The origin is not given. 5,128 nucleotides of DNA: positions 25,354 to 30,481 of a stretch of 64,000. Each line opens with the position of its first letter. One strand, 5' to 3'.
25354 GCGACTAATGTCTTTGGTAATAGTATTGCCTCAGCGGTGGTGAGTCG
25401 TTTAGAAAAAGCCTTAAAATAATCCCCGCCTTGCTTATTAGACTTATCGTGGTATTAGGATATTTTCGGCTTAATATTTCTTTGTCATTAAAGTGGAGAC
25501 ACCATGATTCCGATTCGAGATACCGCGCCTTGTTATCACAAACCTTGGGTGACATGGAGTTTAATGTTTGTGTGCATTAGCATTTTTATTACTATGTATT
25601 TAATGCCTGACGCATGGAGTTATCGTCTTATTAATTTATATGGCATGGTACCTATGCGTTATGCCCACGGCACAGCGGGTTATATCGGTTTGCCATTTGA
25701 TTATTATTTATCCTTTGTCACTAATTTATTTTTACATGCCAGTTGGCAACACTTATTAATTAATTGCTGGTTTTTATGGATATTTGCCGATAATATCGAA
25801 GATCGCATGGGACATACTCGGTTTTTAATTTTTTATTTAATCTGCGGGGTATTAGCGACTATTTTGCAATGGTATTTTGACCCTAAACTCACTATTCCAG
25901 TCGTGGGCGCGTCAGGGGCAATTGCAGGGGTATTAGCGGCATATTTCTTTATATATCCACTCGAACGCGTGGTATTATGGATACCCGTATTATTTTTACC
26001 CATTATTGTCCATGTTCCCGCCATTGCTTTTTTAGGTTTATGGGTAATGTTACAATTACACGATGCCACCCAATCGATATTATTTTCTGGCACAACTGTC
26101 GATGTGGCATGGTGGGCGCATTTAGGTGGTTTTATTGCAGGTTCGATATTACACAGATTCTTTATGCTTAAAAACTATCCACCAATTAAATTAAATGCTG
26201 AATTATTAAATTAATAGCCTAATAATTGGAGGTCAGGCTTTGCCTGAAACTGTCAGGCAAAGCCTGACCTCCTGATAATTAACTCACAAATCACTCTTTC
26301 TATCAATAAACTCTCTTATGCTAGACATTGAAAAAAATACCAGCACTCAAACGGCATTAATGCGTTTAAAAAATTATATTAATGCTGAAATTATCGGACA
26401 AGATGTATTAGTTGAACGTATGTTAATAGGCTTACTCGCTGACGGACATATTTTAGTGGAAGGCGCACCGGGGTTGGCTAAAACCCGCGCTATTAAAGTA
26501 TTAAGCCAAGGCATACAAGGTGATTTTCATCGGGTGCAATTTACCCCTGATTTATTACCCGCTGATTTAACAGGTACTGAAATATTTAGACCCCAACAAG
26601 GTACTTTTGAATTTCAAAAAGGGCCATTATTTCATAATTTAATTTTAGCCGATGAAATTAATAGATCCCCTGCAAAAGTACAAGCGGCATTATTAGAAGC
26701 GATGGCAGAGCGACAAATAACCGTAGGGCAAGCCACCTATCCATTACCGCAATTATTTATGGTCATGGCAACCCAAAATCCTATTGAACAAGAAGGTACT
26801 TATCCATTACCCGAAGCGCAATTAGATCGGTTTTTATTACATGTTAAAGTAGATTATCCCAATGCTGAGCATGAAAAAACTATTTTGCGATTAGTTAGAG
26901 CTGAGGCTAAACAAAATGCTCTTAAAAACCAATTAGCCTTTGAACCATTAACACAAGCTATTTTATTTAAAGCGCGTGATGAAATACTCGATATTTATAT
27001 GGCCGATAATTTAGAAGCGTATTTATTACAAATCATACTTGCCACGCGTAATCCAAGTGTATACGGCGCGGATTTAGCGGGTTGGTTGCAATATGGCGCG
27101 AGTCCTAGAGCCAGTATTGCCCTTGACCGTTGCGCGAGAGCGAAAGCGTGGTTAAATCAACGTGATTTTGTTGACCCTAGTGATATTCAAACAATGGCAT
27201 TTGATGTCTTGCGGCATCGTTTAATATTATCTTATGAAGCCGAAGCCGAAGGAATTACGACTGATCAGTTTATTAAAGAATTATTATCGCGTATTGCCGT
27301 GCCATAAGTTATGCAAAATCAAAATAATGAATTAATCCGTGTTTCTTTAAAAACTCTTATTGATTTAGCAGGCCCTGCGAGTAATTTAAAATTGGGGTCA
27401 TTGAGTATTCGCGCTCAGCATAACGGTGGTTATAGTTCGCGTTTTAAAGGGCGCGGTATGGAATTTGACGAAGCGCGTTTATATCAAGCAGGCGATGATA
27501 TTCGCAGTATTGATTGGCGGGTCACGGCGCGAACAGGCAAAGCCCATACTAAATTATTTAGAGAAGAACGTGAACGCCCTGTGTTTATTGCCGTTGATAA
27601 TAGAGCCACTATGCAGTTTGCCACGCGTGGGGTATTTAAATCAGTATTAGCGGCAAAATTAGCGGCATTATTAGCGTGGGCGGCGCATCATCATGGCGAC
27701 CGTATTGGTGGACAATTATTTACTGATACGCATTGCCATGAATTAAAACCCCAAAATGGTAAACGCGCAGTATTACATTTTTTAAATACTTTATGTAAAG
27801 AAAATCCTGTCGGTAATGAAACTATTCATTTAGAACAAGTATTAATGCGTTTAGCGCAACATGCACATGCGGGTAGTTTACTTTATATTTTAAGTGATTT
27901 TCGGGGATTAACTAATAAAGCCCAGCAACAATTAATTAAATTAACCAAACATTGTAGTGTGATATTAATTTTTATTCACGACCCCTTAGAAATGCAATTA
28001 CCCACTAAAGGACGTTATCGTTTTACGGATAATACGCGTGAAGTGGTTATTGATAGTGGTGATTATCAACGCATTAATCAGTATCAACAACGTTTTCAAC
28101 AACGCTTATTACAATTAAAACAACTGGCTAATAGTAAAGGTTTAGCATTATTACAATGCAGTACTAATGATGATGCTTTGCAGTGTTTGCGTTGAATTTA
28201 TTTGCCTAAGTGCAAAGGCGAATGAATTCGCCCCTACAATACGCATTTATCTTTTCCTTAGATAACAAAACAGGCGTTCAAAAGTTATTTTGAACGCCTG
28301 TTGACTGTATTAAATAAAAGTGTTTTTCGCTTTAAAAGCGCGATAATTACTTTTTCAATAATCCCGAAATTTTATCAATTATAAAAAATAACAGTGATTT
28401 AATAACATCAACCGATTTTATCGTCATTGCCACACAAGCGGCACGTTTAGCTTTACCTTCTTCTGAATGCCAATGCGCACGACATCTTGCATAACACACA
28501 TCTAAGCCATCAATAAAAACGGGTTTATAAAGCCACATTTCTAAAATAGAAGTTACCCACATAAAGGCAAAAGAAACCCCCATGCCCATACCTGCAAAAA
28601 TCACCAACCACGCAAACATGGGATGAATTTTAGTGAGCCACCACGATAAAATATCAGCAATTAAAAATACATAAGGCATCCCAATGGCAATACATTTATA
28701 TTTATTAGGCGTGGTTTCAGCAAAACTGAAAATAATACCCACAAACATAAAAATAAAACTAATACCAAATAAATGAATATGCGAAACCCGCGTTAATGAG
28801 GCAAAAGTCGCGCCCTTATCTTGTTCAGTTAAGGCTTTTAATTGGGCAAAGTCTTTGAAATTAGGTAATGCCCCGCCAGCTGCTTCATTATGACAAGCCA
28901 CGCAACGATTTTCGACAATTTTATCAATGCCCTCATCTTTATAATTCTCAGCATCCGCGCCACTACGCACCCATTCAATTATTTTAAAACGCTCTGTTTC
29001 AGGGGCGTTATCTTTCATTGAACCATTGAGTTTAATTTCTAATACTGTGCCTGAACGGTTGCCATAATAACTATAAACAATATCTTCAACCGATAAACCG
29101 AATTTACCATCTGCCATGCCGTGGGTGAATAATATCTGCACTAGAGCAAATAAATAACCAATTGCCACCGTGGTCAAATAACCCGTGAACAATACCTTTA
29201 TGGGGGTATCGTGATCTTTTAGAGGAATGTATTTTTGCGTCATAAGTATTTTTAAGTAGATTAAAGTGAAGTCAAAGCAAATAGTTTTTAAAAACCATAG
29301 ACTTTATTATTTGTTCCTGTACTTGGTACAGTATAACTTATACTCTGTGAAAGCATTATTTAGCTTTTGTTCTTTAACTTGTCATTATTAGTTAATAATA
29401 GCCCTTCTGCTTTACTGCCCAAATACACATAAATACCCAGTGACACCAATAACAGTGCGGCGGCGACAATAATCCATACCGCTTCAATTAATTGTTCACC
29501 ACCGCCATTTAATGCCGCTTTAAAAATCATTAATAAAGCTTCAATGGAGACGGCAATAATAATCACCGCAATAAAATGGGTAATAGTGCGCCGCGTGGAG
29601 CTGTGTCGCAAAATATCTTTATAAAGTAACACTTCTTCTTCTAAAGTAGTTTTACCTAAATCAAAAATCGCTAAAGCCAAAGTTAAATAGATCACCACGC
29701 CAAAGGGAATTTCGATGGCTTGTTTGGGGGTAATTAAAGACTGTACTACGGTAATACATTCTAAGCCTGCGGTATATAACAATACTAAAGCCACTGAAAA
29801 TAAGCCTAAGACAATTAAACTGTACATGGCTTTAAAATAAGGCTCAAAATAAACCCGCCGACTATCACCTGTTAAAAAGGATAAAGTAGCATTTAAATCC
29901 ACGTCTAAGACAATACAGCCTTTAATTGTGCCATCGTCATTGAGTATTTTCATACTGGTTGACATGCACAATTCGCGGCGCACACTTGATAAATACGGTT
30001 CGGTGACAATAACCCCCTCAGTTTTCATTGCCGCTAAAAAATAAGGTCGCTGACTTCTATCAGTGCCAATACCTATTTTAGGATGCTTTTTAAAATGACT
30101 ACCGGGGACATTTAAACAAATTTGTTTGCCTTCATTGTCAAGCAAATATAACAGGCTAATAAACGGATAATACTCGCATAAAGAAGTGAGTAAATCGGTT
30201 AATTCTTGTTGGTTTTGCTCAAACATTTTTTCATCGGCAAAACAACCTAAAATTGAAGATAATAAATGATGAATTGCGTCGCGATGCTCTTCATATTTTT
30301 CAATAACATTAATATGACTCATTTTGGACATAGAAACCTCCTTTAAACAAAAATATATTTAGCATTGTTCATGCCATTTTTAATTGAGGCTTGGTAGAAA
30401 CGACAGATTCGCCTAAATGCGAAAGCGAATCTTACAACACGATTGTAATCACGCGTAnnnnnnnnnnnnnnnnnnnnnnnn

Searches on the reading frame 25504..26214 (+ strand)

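Call 12: search_protein_families(library=pfam, proteins=[window:25504-26214:+], max_evalue=0.001)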
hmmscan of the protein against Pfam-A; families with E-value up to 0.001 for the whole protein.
window:25504-26214:+ (236 aa): 1 family
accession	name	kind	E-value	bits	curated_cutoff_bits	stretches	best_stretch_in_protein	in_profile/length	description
PF01694.28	Rhomboid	-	1.7e-33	116.2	22.6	1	69-218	5-138/143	Rhomboid domain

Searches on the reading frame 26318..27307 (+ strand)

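Call 12: search_protein_families(library=pfam, proteins=[window:26318-27307:+], max_evalue=0.001)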
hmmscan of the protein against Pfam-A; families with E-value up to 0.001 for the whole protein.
window:26318-27307:+ (329 aa): 6 families
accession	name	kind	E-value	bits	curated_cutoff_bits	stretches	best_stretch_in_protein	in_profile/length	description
PF07726.17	AAA_3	-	1.6e-63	212.9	27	1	44-174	1-131/131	ATPase family associated with various cellular activities (AAA)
PF17863.7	AAA_lid_2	-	6.3e-21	74.3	22.7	1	257-321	9-73/74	AAA lid domain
PF20030.5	bpMoxR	-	2.2e-19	69.8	27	1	15-207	4-196/205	MoxR domain in the MoxR-vWA-beta-propeller ternary systems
PF07728.20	AAA_5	-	1.2e-11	45.3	22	1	44-172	1-139/139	AAA domain (dynein-related subfamily)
PF00493.29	MCM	-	2.9e-05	23.7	23.3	1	39-157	54-175/224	MCM P-loop domain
PF00158.32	Sigma54_activat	-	0.00046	20.3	20.2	0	42-158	22-147/168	Sigma-54 interaction domain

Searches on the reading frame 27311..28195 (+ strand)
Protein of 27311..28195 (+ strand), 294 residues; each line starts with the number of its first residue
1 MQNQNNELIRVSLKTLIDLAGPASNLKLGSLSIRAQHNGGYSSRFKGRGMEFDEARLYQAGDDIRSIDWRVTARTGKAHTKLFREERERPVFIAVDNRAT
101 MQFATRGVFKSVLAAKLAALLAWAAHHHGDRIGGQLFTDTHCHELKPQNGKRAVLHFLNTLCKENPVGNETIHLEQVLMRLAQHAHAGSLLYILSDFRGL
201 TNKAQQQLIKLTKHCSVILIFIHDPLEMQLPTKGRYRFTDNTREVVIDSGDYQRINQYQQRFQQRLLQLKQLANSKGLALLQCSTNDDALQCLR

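Call 12: search_protein_families(library=pfam, proteins=[window:27311-28195:+], max_evalue=0.001)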
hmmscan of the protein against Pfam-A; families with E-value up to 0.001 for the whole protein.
window:27311-28195:+ (294 aa): 1 family
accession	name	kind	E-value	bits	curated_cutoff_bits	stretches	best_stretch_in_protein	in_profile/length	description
PF01882.25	DUF58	-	4.7e-41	140.8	23.4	1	54-263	1-211/216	Protein of unknown function DUF58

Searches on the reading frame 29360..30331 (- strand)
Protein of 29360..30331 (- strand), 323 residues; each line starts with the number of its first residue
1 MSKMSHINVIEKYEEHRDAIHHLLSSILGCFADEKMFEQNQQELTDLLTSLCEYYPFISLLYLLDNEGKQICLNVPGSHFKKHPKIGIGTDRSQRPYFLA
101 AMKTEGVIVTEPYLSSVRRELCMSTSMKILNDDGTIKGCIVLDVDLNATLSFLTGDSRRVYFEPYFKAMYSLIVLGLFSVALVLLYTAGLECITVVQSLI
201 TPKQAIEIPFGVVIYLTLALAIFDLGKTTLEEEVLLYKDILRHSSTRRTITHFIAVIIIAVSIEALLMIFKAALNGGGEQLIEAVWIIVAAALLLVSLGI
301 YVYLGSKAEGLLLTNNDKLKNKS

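Call 74: search_protein_families(library=pfam, proteins=[window:29360-30331:-], max_evalue=0.00001)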
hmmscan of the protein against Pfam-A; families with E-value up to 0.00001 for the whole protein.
window:29360-30331:- (323 aa): 1 family
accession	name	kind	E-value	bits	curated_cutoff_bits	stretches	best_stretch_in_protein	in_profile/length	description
PF02743.24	dCache_1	-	8.1e-17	62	45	1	35-153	41-159/240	Cache domain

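Call 86: search_protein_families(library=pfam, proteins=[window:29360-30331:-], max_evalue=0.01)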
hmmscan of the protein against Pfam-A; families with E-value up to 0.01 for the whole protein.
window:29360-30331:- (323 aa): 3 families
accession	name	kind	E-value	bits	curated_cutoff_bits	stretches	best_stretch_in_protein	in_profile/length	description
PF02743.24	dCache_1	-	8.1e-17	62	45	1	35-153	41-159/240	Cache domain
PF22673.2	MCP-like_PDC_1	-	0.0001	23.1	27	1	89-147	51-109/113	Methyl-accepting chemotaxis protein-like, first PDC sensor domain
PF03595.22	SLAC1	-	0.0061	16.2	27.9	1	166-306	2-127/331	Voltage-dependent anion channel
